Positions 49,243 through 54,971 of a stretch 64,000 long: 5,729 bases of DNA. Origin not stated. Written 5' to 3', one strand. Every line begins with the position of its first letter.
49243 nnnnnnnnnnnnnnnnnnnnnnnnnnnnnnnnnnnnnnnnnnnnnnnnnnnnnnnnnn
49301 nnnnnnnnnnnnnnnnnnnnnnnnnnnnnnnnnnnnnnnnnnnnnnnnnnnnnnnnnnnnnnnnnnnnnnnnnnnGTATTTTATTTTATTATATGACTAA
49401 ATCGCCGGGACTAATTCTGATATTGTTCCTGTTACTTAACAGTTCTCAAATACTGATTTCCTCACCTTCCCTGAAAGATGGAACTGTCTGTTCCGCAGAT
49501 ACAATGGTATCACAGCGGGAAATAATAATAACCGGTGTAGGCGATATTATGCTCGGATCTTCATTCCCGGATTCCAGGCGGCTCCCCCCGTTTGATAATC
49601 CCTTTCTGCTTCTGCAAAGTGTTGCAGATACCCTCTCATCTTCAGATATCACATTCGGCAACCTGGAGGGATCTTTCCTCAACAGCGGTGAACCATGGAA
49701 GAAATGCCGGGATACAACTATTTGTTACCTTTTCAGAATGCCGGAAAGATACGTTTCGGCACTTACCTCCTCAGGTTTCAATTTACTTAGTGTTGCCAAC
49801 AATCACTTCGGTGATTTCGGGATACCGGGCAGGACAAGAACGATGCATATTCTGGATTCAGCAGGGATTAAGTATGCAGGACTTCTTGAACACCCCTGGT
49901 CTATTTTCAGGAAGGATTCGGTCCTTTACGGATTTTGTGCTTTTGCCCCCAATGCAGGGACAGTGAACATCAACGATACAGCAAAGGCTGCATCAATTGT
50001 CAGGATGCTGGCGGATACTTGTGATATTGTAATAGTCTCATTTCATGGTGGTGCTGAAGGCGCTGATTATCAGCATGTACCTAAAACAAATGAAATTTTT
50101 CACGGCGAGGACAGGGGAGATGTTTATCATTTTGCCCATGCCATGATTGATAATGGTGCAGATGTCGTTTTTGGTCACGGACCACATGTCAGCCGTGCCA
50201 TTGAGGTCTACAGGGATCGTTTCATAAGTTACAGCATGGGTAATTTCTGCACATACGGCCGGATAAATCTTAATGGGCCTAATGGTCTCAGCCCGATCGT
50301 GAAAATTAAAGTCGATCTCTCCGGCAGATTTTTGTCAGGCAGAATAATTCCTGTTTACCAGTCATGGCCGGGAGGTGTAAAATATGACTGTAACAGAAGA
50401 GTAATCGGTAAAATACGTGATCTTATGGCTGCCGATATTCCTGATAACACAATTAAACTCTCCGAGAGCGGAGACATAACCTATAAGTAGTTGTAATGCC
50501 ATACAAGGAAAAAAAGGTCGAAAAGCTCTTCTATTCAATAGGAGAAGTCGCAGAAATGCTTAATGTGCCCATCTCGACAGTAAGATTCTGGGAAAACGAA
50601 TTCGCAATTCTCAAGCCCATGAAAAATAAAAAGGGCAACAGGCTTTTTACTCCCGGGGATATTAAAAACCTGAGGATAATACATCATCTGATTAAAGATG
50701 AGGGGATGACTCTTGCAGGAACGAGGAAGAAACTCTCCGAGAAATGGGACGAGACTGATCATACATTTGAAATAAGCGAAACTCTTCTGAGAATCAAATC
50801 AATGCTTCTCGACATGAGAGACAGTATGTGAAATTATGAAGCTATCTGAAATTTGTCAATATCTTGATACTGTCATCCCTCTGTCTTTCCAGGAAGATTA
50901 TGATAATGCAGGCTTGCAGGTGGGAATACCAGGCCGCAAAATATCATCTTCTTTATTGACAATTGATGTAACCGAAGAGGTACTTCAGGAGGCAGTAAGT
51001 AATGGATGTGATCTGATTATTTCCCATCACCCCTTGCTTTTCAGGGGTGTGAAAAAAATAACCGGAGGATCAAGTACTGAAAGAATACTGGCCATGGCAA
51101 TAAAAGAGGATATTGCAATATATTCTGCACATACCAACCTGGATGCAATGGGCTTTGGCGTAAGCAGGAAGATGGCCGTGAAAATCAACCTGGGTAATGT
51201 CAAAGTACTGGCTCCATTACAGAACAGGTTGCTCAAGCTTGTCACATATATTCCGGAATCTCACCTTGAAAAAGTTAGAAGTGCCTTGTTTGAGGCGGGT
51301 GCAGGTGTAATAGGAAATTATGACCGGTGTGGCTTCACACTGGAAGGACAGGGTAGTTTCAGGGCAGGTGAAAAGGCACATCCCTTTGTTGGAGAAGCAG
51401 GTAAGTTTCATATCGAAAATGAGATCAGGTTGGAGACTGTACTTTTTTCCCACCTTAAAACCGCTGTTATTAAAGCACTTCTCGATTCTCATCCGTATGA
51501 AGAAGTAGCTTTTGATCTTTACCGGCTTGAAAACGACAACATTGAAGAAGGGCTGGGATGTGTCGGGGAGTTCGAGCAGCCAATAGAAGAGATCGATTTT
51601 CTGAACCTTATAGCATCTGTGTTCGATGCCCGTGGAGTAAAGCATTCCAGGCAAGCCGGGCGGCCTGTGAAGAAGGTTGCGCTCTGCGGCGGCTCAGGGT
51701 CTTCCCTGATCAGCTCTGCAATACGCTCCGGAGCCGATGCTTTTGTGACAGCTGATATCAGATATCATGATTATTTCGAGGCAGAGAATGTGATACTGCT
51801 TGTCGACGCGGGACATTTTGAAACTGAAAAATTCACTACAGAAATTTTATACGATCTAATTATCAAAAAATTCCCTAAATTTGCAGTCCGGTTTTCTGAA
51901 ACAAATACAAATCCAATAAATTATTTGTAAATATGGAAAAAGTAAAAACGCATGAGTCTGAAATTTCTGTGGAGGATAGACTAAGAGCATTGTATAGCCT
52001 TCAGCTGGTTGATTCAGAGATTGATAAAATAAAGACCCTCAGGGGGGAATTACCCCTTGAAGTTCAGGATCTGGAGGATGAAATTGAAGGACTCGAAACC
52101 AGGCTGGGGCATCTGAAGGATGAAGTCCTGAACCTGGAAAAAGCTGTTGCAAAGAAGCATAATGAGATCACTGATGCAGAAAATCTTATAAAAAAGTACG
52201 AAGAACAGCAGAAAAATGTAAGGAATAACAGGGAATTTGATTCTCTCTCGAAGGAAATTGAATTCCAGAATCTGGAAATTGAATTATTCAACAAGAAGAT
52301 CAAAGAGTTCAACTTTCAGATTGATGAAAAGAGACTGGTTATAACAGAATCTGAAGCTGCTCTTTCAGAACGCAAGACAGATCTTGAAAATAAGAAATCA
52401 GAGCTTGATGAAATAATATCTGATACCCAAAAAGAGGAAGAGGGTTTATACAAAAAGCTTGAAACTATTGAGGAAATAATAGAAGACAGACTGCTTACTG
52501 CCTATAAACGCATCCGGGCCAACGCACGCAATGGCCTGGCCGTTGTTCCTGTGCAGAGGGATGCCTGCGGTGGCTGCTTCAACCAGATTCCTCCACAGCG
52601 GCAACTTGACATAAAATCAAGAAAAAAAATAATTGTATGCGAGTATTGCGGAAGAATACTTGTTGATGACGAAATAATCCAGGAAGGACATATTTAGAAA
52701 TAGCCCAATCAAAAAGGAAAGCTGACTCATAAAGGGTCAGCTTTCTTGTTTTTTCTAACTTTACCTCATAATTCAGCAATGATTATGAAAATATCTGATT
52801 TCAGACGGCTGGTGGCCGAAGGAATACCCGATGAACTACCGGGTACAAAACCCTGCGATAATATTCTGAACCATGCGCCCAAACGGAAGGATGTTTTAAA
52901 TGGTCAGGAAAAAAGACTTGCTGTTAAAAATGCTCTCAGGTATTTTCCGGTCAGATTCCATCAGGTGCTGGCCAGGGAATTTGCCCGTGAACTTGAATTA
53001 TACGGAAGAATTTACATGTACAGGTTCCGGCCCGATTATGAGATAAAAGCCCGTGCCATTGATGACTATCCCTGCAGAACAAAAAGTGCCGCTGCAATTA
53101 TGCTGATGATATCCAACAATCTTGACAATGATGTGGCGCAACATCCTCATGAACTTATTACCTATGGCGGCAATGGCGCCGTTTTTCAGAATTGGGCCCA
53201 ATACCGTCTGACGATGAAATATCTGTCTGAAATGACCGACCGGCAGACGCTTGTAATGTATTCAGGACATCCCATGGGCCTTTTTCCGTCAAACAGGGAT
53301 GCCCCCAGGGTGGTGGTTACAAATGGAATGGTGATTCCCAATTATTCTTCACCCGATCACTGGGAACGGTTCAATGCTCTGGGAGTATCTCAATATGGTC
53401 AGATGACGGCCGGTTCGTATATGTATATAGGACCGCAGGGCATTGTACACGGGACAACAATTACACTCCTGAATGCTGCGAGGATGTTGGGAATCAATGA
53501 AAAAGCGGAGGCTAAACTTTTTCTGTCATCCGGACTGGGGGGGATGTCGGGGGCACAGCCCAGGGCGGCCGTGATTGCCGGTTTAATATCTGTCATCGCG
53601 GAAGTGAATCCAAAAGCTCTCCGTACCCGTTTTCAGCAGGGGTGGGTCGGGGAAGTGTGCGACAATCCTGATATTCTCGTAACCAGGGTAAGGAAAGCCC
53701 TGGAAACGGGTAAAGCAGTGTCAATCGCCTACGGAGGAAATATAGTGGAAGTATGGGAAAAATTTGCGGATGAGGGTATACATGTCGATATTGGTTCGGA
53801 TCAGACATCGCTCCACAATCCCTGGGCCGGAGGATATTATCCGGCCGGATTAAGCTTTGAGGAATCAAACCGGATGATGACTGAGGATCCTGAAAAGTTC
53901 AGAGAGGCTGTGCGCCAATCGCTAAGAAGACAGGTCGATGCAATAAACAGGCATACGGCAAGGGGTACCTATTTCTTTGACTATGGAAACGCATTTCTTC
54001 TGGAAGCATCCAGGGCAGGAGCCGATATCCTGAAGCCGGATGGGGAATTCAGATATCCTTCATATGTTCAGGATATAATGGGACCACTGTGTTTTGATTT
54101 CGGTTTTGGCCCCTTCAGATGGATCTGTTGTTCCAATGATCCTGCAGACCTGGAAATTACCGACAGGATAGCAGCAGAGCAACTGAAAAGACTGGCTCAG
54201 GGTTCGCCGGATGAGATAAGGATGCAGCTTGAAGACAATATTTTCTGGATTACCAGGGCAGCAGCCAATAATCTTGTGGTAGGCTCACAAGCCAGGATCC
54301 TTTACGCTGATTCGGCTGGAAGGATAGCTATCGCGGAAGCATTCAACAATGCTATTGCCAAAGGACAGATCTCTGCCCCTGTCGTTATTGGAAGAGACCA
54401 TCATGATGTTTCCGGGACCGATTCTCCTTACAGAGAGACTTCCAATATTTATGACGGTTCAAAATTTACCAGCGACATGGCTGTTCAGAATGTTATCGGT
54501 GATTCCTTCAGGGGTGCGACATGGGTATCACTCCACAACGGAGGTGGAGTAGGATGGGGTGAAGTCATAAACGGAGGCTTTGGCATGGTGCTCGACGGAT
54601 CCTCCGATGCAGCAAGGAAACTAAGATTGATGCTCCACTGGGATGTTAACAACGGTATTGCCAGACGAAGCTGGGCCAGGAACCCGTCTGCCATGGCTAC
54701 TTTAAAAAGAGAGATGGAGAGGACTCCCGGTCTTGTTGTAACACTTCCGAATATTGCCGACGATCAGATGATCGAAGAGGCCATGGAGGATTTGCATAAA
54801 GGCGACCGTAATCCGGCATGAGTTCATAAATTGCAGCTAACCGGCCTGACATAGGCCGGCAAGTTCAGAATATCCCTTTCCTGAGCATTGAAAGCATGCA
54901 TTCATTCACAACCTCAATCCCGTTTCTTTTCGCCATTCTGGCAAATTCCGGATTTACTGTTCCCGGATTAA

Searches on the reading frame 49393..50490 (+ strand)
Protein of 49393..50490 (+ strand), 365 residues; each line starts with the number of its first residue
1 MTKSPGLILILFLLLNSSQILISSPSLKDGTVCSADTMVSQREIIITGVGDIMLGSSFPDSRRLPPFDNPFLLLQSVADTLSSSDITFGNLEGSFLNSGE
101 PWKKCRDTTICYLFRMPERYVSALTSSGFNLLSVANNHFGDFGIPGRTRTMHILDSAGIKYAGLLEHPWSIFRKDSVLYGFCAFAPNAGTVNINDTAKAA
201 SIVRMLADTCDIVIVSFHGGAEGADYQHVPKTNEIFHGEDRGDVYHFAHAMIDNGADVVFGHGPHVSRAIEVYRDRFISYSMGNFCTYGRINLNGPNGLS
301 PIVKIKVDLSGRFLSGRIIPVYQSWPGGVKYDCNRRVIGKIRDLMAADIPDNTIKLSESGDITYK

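Call 86: search_protein_families(library=pfam, proteins=[window:49393-50490:+], max_evalue=0.00001)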
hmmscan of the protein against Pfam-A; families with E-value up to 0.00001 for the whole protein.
window:49393-50490:+ (365 aa): 1 family
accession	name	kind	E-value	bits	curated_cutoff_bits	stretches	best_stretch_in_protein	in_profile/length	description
PF09587.15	PGA_cap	-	1.4e-46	159.5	27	1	47-286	3-252/255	Bacterial capsule synthesis protein PGA_cap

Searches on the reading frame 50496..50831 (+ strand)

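Call 86: search_protein_families(library=pfam, proteins=[window:50496-50831:+], max_evalue=0.00001)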
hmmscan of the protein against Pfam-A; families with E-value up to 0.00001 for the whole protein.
window:50496-50831:+ (111 aa): 2 families
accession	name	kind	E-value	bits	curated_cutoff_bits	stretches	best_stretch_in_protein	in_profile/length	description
PF13411.12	MerR_1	-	3.1e-20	72.5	21.6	1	13-82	1-68/69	MerR HTH family regulatory protein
PF00376.29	MerR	-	4.9e-09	36.3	28.2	1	14-51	1-38/38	MerR family regulatory protein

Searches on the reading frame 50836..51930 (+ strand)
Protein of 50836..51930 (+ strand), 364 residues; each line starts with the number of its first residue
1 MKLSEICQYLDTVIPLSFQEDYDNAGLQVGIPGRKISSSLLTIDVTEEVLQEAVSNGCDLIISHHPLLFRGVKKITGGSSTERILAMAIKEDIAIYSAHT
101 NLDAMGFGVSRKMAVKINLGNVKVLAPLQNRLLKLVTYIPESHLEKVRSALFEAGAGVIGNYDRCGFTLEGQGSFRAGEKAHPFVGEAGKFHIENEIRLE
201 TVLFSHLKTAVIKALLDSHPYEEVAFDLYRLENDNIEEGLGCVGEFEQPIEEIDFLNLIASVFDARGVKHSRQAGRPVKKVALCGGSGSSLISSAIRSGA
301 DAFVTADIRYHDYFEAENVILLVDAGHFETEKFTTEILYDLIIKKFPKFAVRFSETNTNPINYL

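Call 86: search_protein_families(library=pfam, proteins=[window:50836-51930:+], max_evalue=0.00001)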
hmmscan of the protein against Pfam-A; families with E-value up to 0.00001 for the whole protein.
window:50836-51930:+ (364 aa): 1 family
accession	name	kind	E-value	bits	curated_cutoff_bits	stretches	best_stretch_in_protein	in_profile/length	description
PF01784.24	DUF34_NIF3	-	1e-74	251.9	23.4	1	1-360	1-256/256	Duf34/NIF3 (NGG1p interacting factor 3)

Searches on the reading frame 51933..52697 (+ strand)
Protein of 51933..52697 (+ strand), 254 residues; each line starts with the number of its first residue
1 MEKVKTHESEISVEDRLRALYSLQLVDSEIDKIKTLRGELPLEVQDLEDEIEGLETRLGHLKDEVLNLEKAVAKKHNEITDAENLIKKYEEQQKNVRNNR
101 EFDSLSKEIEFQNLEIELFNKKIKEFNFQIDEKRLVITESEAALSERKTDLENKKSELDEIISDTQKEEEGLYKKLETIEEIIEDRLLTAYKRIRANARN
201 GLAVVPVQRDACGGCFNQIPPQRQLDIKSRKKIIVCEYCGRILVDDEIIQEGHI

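Call 86: search_protein_families(library=pfam, proteins=[window:51933-52697:+], max_evalue=0.00001)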
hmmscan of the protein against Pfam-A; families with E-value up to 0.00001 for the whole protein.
window:51933-52697:+ (254 aa): 1 family
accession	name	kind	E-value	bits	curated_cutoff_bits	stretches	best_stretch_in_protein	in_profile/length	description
PF02591.20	Zn_ribbon_9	-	6.2e-14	52.2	29.1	1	211-243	1-33/33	C4-type zinc ribbon domain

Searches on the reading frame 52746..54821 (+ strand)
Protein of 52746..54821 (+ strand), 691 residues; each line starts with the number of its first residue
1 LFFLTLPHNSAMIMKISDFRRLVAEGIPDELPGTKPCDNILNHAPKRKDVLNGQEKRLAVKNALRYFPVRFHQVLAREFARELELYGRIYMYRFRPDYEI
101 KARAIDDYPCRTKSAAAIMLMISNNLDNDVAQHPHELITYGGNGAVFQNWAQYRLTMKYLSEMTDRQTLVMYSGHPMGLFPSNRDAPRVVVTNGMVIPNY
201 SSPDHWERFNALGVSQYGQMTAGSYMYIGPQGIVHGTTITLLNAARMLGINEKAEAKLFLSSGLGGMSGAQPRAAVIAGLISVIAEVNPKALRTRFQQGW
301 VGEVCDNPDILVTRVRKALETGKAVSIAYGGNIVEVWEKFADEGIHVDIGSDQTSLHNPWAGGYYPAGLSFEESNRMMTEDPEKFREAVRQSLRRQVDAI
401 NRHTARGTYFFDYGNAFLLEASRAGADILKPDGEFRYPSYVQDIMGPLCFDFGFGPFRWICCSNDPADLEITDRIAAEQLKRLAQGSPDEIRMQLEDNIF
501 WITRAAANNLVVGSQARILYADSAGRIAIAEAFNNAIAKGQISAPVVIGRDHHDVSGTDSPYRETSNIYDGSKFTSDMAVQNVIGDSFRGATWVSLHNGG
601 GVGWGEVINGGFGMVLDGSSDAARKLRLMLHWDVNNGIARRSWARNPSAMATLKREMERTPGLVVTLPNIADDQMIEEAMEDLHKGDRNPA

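Call 86: search_protein_families(library=pfam, proteins=[window:52746-54821:+], max_evalue=0.00001)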
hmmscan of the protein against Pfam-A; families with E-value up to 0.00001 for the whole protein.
window:52746-54821:+ (691 aa): 3 families
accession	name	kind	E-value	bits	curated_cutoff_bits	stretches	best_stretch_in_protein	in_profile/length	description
PF17392.7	Urocanase_C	-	3.6e-84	281.5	23.6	1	450-654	3-195/196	Urocanase C-terminal domain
PF01175.24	Urocanase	-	5.2e-80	268.4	23.2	1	229-444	1-209/209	Urocanase Rossmann-like domain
PF17391.7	Urocanase_N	-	2.9e-57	192.4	23.2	1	100-226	1-127/127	Urocanase N-terminal domain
